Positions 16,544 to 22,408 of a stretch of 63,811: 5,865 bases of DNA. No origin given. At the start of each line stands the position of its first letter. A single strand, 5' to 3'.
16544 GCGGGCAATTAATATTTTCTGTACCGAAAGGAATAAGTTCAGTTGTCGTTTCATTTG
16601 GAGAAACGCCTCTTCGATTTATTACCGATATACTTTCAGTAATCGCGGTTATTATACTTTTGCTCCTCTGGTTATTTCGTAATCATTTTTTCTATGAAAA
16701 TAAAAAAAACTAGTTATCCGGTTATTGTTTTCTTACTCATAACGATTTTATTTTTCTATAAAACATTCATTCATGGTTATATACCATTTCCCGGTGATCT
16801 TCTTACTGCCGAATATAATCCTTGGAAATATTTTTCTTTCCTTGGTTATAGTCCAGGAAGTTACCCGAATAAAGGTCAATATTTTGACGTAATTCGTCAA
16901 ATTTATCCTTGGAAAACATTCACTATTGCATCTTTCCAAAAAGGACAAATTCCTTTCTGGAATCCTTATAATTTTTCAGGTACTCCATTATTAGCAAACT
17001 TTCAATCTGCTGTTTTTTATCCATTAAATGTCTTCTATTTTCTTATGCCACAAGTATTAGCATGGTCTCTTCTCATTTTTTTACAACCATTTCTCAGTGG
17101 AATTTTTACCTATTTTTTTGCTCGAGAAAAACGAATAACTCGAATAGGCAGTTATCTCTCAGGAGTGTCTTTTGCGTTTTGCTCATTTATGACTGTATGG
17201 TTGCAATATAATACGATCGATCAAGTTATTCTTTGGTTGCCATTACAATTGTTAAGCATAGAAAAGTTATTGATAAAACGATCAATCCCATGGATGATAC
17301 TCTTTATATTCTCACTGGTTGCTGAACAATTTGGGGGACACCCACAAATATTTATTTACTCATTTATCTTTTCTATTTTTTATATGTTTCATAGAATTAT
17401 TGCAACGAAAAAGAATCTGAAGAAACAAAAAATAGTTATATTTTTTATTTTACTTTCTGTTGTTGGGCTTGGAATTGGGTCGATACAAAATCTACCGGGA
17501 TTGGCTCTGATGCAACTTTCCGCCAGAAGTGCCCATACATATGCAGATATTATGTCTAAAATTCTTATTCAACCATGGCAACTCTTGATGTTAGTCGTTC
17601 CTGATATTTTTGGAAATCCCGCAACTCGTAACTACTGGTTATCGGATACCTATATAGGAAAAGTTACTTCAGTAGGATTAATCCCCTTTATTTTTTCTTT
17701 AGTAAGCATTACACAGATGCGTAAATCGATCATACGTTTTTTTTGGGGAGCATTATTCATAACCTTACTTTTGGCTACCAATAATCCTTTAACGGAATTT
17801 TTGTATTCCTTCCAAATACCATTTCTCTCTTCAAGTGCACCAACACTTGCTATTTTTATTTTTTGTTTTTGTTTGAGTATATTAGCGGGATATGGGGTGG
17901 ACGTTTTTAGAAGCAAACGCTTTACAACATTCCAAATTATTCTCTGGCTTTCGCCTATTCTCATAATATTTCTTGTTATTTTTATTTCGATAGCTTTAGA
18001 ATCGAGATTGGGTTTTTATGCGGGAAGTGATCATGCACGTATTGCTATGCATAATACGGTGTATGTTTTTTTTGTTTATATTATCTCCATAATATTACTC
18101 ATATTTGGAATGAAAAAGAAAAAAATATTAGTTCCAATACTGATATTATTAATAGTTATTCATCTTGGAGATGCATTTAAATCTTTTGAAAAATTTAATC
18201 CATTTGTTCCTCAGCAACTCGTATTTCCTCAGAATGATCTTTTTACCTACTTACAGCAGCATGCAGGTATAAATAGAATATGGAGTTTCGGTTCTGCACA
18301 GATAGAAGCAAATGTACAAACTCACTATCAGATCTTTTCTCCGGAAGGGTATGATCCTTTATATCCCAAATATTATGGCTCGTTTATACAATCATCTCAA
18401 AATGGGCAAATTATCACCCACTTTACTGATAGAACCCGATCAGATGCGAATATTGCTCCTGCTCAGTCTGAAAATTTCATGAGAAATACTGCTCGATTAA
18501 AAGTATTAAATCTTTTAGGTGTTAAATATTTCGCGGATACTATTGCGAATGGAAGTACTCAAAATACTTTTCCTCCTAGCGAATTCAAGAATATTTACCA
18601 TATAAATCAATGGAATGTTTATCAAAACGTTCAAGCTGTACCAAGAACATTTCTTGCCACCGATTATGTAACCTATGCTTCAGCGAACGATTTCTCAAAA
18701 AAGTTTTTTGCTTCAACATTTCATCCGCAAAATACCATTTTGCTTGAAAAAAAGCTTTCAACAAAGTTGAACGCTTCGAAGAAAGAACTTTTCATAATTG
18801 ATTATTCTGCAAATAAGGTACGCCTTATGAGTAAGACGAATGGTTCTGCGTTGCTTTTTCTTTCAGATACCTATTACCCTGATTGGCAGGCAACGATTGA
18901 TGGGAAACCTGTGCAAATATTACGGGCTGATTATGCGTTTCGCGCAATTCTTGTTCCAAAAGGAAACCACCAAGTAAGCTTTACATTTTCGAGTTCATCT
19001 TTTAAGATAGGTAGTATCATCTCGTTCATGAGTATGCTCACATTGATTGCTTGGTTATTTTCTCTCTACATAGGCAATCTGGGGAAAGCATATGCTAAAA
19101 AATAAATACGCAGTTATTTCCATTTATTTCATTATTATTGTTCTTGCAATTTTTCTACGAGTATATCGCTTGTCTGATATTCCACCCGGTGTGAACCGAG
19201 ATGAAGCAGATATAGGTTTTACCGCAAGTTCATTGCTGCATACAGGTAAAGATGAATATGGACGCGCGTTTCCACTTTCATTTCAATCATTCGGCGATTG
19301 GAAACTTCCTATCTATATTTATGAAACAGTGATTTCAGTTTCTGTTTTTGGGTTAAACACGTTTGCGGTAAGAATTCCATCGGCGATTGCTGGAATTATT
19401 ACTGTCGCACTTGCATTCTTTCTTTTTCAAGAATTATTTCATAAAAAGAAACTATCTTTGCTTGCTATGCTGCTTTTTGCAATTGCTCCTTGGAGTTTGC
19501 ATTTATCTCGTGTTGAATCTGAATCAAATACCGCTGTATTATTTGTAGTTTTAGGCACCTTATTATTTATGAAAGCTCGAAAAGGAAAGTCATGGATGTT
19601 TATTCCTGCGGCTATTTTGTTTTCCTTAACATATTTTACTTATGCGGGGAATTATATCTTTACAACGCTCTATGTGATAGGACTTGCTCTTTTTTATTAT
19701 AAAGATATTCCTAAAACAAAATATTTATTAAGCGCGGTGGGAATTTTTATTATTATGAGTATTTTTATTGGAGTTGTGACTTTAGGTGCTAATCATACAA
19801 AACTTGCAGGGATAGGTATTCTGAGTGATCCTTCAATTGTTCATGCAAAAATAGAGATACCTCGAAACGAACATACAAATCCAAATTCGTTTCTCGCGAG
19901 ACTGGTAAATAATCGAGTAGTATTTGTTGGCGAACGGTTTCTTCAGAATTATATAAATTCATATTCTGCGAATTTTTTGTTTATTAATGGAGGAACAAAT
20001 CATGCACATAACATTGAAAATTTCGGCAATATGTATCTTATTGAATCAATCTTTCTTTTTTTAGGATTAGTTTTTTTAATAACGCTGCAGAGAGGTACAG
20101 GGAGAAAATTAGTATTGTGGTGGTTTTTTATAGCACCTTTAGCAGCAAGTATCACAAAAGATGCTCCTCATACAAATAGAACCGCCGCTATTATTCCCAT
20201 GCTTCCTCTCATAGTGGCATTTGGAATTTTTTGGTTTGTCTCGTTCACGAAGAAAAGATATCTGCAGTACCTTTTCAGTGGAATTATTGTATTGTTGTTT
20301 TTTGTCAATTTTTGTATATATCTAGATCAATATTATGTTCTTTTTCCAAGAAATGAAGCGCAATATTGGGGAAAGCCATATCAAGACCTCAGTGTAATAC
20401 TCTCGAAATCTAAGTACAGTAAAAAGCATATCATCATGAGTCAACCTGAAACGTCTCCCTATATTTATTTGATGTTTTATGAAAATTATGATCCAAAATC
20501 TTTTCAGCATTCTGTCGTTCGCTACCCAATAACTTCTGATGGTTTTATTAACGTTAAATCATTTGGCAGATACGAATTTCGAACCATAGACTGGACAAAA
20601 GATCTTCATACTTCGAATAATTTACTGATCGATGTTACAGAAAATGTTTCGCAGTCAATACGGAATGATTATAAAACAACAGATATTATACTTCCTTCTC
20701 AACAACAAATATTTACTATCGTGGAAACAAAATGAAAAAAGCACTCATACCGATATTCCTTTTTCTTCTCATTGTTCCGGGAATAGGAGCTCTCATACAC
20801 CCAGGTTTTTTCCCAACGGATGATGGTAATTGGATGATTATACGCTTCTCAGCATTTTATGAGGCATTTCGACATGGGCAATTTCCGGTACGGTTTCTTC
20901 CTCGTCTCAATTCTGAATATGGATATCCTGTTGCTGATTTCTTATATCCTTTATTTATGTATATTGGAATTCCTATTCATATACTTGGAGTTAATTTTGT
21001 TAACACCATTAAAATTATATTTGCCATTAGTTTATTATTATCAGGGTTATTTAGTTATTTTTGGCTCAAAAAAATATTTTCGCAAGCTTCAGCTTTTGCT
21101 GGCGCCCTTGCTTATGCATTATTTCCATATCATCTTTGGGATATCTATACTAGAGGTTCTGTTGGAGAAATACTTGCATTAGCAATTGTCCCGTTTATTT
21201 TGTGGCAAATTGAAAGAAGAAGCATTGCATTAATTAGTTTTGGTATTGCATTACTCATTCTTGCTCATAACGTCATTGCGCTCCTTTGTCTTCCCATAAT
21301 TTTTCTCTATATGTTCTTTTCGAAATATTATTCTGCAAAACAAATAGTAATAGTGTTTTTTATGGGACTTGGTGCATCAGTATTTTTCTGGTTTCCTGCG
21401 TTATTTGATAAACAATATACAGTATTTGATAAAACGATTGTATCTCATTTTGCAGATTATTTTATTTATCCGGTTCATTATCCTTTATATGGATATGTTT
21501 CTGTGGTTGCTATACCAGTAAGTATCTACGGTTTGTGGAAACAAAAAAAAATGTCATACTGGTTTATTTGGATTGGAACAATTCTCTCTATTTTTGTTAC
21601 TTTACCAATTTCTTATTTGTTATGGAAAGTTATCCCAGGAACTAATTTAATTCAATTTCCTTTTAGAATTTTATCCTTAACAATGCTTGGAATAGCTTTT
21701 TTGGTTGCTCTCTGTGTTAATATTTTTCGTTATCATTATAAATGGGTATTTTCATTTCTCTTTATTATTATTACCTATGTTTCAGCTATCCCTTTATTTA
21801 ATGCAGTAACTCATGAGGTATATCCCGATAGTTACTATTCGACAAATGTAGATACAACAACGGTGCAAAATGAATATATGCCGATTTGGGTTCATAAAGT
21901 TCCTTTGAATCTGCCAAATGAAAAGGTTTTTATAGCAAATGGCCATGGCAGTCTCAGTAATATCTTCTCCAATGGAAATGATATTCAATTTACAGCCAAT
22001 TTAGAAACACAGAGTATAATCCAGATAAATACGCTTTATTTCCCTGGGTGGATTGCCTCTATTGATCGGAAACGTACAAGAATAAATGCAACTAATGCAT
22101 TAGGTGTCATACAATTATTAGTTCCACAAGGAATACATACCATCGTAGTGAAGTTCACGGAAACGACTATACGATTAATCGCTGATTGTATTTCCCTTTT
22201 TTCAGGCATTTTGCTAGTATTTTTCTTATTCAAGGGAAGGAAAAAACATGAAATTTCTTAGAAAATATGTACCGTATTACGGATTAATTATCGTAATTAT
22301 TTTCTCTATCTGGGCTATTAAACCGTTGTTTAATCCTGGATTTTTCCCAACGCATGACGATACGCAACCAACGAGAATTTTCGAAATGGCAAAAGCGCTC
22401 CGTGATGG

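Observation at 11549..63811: Half of the window is GT-C-type membrane glycosyltransferase paralogs: 19 genes from at least four families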

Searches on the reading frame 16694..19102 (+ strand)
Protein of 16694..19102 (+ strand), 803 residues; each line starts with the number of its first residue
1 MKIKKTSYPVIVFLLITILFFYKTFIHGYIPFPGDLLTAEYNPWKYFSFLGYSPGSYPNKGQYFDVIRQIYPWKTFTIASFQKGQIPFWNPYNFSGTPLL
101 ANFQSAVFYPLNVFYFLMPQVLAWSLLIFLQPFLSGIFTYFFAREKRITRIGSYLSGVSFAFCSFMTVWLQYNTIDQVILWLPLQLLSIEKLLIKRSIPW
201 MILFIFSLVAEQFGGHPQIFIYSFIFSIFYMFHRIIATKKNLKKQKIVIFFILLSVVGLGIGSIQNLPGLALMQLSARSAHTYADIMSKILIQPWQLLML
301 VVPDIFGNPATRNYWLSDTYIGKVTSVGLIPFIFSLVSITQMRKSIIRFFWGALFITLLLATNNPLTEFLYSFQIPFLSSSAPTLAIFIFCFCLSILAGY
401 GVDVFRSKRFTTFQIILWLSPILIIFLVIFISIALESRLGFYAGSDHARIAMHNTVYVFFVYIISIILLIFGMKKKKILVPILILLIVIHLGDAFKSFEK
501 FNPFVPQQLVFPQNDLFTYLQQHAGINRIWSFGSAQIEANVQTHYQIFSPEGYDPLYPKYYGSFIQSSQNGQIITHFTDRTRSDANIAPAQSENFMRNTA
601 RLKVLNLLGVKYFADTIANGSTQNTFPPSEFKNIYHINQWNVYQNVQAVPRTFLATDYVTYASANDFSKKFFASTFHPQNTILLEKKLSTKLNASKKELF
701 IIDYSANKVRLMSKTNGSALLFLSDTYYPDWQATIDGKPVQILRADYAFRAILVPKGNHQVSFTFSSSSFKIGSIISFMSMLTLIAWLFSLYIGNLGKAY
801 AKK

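Call 4: search_protein_families(library=pfam, proteins=[window:16694-19102:+], max_evalue=0.01)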
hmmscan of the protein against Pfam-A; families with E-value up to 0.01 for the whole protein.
window:16694-19102:+ (803 aa): 1 family
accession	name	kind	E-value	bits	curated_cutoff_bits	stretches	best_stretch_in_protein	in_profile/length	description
PF09586.16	YfhO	-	1.9e-32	113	28.5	2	67-660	32-599/835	Bacterial membrane protein YfhO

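Call 10: find_encoding_contigs(protein=window:16694-19102:+, flank=10000, max_places=6)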
Protein window:16694-19102:+ (803 aa): 3 contigs read that carry it; 3 places shown.
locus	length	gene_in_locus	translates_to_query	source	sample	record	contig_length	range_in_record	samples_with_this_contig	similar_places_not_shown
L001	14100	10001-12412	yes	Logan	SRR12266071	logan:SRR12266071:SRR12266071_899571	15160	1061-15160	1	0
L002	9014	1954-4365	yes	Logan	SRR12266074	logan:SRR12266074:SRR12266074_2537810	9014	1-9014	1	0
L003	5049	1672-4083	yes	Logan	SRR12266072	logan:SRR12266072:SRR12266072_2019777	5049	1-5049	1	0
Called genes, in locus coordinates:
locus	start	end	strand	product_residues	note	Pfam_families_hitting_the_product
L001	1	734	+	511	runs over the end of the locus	PF00150:Cellulase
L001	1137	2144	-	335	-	PF26549:Tricorn_N (faint), PF26550:Tricorn_2nd (weak), PF07676:PD40 (faint)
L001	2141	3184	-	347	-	PF03816:LytR_cpsA_psr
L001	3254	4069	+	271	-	PF00005:ABC_tran, PF13304:AAA_21 (weak)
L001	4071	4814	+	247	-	PF01061:ABC2_membrane, PF12698:ABC2_membrane_3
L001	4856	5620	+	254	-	PF00535:Glycos_transf_2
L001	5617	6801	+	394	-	PF26314:MptA_B_family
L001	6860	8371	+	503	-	PF13231:PMT_2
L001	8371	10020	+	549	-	-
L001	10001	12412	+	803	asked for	PF09586:YfhO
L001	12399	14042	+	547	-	PF02366:PMT, PF13231:PMT_2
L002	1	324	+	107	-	?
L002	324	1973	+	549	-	-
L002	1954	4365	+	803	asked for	PF09586:YfhO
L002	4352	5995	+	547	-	PF02366:PMT, PF13231:PMT_2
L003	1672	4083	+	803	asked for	PF09586:YfhO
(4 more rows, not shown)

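Call 12: find_related_loci(query=A1, collection=genome_contigs, flank=10000)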
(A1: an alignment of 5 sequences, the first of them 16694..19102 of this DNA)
Query A1 (803 aa) in genome_contigs; peptide patterns used: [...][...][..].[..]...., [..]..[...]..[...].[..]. (x = any residue, [..] = any of these).
598 stretches matched a pattern (row limit reached: there are more); 564 encode a relative of the query (tblastn E <= 1e-3); the best 80 are kept; 79 distinct loci.
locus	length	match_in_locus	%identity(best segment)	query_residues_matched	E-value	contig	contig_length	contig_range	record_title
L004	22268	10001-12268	43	15-788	0e+0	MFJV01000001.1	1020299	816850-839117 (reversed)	MAG: Candidatus Gottesmanbacteria bacterium RIFCSPLOWO2_01_FULL_43_11b rifcsplowo2_01_scaffold_30, whole genome shotgun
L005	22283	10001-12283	45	11-785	0e+0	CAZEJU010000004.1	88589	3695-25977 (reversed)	MAG TPA_asm: uncultured Gammaproteobacteria bacterium isolate binchicken_co105_439 genome assembly, contig: NODE_265_len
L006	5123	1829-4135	41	3-787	0e+0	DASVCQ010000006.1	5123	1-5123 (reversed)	MAG TPA_asm: Patescibacteria group bacterium isolate SMAG_U2010 k141_1169992, whole genome shotgun sequence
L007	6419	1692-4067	37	1-798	3e-143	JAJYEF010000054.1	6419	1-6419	MAG: bacterium isolate DBS1-1.bin22 NODE_23536_length_6419_cov_2.760490, whole genome shotgun sequence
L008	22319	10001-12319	34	8-803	2e-127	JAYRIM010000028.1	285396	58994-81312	MAG: Candidatus Levyibacteriota bacterium isolate SZ_szas25bin.53 k141_1536689, whole genome shotgun sequence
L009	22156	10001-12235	36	8-781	4e-126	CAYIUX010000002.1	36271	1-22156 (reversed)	MAG TPA_asm: uncultured Gammaproteobacteria bacterium isolate ERP119705_co5_62 genome assembly, contig: NODE_1301_length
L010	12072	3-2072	42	74-773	5e-179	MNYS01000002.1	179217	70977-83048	MAG: Candidatus Levybacteria bacterium CG2_30_37_29 cg2_3.0_scaffold_8_c, whole genome shotgun sequence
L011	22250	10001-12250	34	1-771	3e-122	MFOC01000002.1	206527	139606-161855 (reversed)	MAG: Candidatus Levybacteria bacterium RIFCSPHIGHO2_02_FULL_40_18 rifcsphigho2_02_scaffold_124, whole genome shotgun seq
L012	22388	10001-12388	32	2-803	2e-121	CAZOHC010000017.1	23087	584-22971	MAG TPA_asm: uncultured Gammaproteobacteria bacterium isolate SRP144015_co1_130 genome assembly, contig: NODE_1125_lengt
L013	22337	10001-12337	31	10-765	3e-120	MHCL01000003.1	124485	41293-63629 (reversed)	MAG: Candidatus Chisholmbacteria bacterium RIFCSPLOWO2_01_FULL_49_14 rifcsplowo2_01_scaffold_1111, whole genome shotgun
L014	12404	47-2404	40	2-786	2e-171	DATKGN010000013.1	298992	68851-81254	MAG TPA_asm: Patescibacteria group bacterium isolate SMAG_U14552 k141_122833, whole genome shotgun sequence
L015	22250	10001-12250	33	1-766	3e-119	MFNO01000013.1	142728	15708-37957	MAG: Candidatus Levybacteria bacterium RIFCSPHIGHO2_01_FULL_38_26 rifcsphigho2_01_scaffold_197, whole genome shotgun seq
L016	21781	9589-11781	34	19-763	2e-119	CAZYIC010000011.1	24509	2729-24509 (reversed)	MAG TPA_asm: uncultured Gammaproteobacteria bacterium isolate binchicken_co38_456 genome assembly, contig: NODE_4213_len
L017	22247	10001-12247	33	5-764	3e-116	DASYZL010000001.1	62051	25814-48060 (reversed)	MAG TPA_asm: Patescibacteria group bacterium isolate SMAG_U6361 k141_1012309, whole genome shotgun sequence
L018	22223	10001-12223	33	7-763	3e-114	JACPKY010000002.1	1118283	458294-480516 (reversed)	MAG: Candidatus Gottesmanbacteria bacterium isolate NC_groundwater_507_Ag_S-0.1um_40_14 S35_SO-1_scaffold_146377, whole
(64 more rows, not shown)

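Call 55: search_solved_structures(query=A1, max_evalue=1)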
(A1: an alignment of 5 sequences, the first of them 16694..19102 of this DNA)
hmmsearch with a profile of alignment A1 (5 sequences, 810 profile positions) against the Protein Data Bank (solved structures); distinct sequences matched with E-value up to 1: 0.

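Call 57: search_protein_families(library=ncbifam, proteins=[window:16694-19102:+], max_evalue=0.001)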
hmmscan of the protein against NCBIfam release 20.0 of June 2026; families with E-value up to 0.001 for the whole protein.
window:16694-19102:+ (803 aa): 2 families
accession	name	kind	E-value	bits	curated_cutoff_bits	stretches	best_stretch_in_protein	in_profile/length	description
NF047590.1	GlcsyltransPgfM2Strep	equivalog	1.6e-15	56.4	1500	2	713-788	802-877/884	glycosyltransferase PgfM2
NF047589.1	GlcsyltransPgfM1Strep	equivalog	3.9e-08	31.8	1400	1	699-786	861-949/955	glycosyltransferase PgfM1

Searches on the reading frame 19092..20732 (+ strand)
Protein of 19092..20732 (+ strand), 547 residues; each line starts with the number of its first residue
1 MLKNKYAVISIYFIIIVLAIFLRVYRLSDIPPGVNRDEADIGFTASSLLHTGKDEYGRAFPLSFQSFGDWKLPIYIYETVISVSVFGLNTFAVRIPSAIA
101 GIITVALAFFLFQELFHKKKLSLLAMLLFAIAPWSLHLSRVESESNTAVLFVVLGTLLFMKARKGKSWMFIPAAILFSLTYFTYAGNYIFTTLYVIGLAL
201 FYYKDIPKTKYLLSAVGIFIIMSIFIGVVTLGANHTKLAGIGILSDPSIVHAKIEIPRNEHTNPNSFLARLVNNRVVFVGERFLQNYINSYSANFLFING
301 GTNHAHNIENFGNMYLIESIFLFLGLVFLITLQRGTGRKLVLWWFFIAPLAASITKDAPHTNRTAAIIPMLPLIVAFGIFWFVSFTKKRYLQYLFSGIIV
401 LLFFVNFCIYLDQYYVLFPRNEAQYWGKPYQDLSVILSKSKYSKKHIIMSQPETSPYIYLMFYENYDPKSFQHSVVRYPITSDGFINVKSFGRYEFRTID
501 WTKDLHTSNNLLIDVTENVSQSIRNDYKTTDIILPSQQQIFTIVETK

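Call 4: search_protein_families(library=pfam, proteins=[window:19092-20732:+], max_evalue=0.01)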
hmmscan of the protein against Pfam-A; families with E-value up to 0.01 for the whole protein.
window:19092-20732:+ (547 aa): 2 families
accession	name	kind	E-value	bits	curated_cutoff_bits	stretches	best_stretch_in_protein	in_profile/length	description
PF02366.24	PMT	-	6e-08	33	22.7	1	14-201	2-198/245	Dolichyl-phosphate-mannose-protein mannosyltransferase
PF13231.12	PMT_2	-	3.3e-07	31.1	26.1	1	77-222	8-154/160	Dolichyl-phosphate-mannose-protein mannosyltransferase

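Call 57: search_protein_families(library=ncbifam, proteins=[window:19092-20732:+], max_evalue=0.001)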
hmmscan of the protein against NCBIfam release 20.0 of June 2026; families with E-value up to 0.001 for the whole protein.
window:19092-20732:+ (547 aa): 2 families
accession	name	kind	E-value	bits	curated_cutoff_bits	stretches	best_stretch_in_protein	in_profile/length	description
TIGR03663.1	TIGR03663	subfamily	6.4e-06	25.4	126.25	1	11-203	3-181/435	flippase activity-associated protein Agl23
NF009784.2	PRK13279.1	equivalog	4.6e-05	22.2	567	1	80-130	70-120/539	lipid IV(A) 4-amino-4-deoxy-L-arabinosyltransferase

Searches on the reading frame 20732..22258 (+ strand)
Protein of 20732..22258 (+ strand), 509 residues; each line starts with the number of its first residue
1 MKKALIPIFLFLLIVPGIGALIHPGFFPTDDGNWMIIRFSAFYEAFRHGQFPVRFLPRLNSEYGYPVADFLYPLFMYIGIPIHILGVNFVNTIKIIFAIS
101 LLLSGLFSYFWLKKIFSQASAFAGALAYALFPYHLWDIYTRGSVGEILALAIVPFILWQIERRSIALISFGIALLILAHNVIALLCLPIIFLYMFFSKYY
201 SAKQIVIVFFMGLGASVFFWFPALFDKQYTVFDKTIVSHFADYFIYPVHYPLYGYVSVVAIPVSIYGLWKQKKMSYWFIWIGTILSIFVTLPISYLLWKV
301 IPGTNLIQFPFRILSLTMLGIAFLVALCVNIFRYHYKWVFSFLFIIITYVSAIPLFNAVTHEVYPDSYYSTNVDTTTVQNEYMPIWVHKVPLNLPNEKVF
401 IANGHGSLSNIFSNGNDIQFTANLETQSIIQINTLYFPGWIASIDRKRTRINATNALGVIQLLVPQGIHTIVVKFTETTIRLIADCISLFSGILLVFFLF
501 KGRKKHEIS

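Call 4: search_protein_families(library=pfam, proteins=[window:20732-22258:+], max_evalue=0.01)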
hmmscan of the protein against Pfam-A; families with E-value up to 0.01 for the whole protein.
window:20732-22258:+ (509 aa): 1 family
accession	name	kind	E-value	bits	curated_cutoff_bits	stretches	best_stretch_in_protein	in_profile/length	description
PF10131.15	PTPS_related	-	1.3e-07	31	26.4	1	73-367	6-318/621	6-pyruvoyl-tetrahydropterin synthase related domain; membrane protein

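Call 57: search_protein_families(library=ncbifam, proteins=[window:20732-22258:+], max_evalue=0.001)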
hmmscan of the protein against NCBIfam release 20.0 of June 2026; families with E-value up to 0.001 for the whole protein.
window:20732-22258:+ (509 aa): 0 families
